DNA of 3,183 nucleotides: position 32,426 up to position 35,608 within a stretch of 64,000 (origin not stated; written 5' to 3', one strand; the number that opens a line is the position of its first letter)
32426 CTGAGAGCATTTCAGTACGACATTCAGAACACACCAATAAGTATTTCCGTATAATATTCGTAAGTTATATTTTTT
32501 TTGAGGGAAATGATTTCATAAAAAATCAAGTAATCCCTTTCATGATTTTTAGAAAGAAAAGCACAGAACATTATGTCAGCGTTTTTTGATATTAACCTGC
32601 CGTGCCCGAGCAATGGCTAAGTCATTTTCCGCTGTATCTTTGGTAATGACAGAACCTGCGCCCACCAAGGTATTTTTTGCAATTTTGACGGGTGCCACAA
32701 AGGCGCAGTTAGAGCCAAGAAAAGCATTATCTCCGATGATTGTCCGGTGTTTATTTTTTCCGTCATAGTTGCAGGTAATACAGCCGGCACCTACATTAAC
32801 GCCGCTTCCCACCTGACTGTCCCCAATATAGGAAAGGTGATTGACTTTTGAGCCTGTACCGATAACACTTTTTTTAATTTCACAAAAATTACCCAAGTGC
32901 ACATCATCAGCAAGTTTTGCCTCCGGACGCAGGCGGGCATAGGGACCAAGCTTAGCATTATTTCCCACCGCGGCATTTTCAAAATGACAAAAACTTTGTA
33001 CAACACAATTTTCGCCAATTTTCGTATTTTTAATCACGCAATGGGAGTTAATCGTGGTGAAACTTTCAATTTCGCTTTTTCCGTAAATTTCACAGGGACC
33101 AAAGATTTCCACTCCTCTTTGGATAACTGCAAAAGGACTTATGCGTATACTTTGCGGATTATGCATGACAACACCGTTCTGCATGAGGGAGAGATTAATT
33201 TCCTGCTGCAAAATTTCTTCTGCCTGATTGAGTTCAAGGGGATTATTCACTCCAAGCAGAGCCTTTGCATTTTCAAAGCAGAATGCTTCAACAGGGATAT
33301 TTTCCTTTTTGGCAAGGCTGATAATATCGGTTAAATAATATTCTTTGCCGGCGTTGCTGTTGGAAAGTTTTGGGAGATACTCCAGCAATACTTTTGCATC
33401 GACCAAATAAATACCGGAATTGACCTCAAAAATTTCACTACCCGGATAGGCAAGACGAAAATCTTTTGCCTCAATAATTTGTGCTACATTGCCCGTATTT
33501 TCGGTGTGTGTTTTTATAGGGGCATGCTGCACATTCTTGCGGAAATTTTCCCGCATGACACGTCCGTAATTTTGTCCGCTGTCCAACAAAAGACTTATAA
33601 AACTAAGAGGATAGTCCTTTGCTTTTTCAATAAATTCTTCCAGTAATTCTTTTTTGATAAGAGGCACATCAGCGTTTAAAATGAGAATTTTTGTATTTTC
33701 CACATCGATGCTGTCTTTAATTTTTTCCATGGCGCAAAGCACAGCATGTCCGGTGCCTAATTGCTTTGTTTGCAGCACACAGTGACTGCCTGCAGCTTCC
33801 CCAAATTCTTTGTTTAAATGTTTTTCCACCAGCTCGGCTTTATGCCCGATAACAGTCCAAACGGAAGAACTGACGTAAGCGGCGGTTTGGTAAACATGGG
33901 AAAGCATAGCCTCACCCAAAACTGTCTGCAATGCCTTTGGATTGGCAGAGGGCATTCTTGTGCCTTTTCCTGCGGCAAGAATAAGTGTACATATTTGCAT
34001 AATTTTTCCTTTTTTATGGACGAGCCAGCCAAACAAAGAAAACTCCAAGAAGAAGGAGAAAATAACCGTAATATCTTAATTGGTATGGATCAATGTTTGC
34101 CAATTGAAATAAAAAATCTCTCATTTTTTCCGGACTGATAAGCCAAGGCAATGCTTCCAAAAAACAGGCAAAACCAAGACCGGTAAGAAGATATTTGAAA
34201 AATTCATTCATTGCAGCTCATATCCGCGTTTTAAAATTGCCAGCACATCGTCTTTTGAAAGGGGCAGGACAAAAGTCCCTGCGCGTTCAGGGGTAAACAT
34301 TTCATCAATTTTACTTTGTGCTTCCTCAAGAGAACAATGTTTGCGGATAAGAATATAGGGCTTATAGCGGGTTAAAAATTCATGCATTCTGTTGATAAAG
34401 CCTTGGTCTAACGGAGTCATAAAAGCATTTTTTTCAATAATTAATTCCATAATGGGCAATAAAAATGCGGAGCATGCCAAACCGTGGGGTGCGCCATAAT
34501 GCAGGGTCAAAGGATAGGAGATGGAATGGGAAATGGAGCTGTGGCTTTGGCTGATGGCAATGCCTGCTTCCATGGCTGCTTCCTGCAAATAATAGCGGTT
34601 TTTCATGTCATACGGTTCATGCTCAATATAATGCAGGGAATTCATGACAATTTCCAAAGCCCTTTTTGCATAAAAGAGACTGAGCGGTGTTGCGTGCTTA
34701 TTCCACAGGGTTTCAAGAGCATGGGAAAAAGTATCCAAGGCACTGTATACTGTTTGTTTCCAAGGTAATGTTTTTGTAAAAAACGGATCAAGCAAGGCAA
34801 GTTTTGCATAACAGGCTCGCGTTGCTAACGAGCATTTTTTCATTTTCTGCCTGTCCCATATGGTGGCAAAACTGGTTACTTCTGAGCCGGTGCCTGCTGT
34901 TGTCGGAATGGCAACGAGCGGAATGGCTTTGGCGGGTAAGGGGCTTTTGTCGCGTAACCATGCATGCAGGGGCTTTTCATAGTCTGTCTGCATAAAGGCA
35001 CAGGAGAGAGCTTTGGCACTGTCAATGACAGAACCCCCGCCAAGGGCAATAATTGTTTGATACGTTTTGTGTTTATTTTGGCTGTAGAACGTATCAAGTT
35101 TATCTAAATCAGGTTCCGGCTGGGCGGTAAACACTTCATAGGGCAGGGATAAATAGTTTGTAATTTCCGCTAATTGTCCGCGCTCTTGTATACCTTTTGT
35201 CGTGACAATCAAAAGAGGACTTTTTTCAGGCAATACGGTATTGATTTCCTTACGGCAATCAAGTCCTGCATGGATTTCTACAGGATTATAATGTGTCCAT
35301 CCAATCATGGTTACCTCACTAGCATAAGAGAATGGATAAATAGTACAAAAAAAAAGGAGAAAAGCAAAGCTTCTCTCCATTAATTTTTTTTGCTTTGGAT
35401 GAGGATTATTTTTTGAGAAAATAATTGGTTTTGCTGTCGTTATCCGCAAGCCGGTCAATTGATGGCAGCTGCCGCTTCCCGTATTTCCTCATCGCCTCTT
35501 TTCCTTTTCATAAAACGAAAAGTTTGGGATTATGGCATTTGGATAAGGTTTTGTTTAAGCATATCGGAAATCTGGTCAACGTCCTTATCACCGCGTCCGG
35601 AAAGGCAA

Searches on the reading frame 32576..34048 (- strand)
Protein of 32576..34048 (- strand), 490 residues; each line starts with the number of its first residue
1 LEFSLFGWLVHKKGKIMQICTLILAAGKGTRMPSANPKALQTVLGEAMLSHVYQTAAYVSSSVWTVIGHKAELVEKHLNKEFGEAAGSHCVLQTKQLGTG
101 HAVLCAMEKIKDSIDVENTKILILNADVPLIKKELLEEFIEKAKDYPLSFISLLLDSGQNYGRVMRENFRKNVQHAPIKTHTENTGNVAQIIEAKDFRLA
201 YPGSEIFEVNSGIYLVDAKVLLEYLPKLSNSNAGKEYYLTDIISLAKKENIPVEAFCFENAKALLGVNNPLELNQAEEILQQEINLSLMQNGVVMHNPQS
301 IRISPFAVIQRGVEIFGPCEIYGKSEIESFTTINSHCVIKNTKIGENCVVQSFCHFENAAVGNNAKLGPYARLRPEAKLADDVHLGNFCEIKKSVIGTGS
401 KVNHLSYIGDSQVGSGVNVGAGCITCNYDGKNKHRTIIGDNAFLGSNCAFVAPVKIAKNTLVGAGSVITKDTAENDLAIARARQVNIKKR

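Call 7: search_protein_families(library=ncbifam, proteins=[window:32576-34048:-])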
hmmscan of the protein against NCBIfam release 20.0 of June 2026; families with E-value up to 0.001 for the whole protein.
window:32576-34048:- (490 aa): 54 families (the best 25 are shown)
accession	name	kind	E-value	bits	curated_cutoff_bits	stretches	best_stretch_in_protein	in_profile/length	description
NF010936.0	PRK14356.1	equivalog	2.3e-167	557.5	666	1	18-490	5-453/456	bifunctional UDP-N-acetylglucosamine diphosphorylase/glucosamine-1-phosphate N-acetyltransferase GlmU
TIGR01173.1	glmU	equivalog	5.6e-149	496.8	366.85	1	21-489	3-445/452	bifunctional UDP-N-acetylglucosamine diphosphorylase/glucosamine-1-phosphate N-acetyltransferase GlmU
NF010934.1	PRK14354.1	equivalog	1.9e-131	438.7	450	1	21-488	2-443/447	bifunctional UDP-N-acetylglucosamine diphosphorylase/glucosamine-1-phosphate N-acetyltransferase GlmU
NF010933.0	PRK14353.1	equivalog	1.5e-120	402.9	505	1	18-487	5-432/453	bifunctional UDP-N-acetylglucosamine diphosphorylase/glucosamine-1-phosphate N-acetyltransferase GlmU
NF010935.0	PRK14355.1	equivalog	2.9e-117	392.1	718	1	18-487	3-449/459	bifunctional UDP-N-acetylglucosamine diphosphorylase/glucosamine-1-phosphate N-acetyltransferase GlmU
NF006986.0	PRK09451.1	equivalog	2.3e-116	389.3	725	1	17-488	4-447/456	bifunctional UDP-N-acetylglucosamine diphosphorylase/glucosamine-1-phosphate N-acetyltransferase GlmU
NF010939.0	PRK14359.1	equivalog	3.9e-112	375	592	1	18-488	2-420/430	bifunctional UDP-N-acetylglucosamine diphosphorylase/glucosamine-1-phosphate N-acetyltransferase GlmU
NF010932.0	PRK14352.1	equivalog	1.3e-110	370.4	611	1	18-488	6-454/488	bifunctional UDP-N-acetylglucosamine diphosphorylase/glucosamine-1-phosphate N-acetyltransferase GlmU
NF010937.0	PRK14357.1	equivalog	1.6e-110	370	658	1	21-488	3-436/448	bifunctional UDP-N-acetylglucosamine diphosphorylase/glucosamine-1-phosphate N-acetyltransferase GlmU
NF010940.0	PRK14360.1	equivalog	4.9e-109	364.9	602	1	21-488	4-443/452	bifunctional UDP-N-acetylglucosamine diphosphorylase/glucosamine-1-phosphate N-acetyltransferase GlmU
NF010938.0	PRK14358.1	equivalog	1.6e-88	297.4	500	1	20-488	9-452/481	bifunctional N-acetylglucosamine-1-phosphate uridyltransferase/glucosamine-1-phosphate acetyltransferase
TIGR03992.1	Arch_glmU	subfamily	2.5e-51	174.8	292.1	2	21-351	3-300/393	bifunctional sugar-1-phosphate nucleotidylyltransferase/acetyltransferase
NF041173.1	Sug_nt_acttase_Thmprot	equivalog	7e-35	120.7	600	2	333-473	239-398/405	bifunctional sugar-1-phosphate nucleotidylyltransferase/acetyltransferase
TIGR03570.1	NeuD_NnaD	subfamily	5.2e-14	52.3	160.8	2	394-479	118-197/202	NeuD/PglB/VioB family sugar acetyltransferase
NF052502.1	man1P_GTase_Rv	exception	2e-13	49.9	440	1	359-423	265-328/352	mannose-1-phosphate guanylyltransferase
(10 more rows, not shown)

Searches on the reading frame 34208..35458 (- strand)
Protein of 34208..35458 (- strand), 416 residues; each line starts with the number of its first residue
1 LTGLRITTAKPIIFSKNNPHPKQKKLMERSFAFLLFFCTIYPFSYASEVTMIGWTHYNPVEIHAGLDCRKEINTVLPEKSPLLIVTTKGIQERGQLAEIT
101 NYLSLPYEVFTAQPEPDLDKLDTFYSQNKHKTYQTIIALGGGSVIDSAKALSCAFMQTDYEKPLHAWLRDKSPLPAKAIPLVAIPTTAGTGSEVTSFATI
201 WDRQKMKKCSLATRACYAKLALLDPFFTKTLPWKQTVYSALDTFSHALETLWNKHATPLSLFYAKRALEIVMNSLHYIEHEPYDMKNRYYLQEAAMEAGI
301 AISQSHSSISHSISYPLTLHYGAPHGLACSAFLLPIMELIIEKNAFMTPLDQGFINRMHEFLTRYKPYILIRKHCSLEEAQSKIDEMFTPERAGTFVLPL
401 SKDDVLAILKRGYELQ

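Call 7: search_protein_families(library=ncbifam, proteins=[window:34208-35458:-])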
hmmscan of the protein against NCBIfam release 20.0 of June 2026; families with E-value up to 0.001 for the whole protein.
window:34208-35458:- (416 aa): 14 families
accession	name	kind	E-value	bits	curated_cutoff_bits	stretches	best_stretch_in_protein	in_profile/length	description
TIGR03405.1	Phn_Fe-ADH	equivalog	1.6e-80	270.6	423.7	1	57-339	2-287/355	iron-containing alcohol dehydrogenase PsrA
NF010378.0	PRK13805.1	equivalog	3.1e-41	141.1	951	1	61-378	464-789/872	bifunctional acetaldehyde-CoA/alcohol dehydrogenase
NF041833.1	Fe_ADH_ErcA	equivalog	7.8e-40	137.1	550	1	81-336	32-286/382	alcohol dehydrogenase-like regulatory protein ErcA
NF053866.1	CholDhdGbsBBac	equivalog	5.9e-37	127.2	550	1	82-339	40-300/392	choline dehydrogenase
TIGR02638.1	lactal_redase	equivalog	4.3e-34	117.9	523.15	1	83-338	33-290/379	lactaldehyde reductase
NF007911.0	PRK10624.1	equivalog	1.3e-31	109.9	537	1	82-339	33-290/382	lactaldehyde reductase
NF058672.1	4HyButDHCUPNE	equivalog_domain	6.9e-31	107.8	500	1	81-336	32-286/378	4-hydroxybutyrate dehydrogenase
NF050025.1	SulfAcetaldRedSarD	equivalog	5.7e-30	104.4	700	1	82-332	33-283/385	sulfoacetaldehyde reductase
NF011998.0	PRK15454.1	equivalog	1.4e-27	96.4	556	1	125-338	99-308/395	ethanolamine utilization ethanol dehydrogenase EutG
NF007363.0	PRK09860.1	equivalog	5.6e-22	78.4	581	1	111-340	67-291/383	L-threonine dehydrogenase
NF011717.0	PRK15138.1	equivalog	2.5e-16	59.7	645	1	55-252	5-204/387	alcohol dehydrogenase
NF041822.1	daptide_DH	equivalog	5.5e-16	58.4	300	1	109-244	33-168/363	daptide-type RiPP biosynthesis dehydogenase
TIGR04266.1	NDMA_methanol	equivalog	6.5e-16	58.1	625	1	131-332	93-295/420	NDMA-dependent methanol dehydrogenase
NF002022.0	PRK00843.1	equivalog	4.3e-05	22.6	413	1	59-153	11-108/350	NAD(P)-dependent glycerol-1-phosphate dehydrogenase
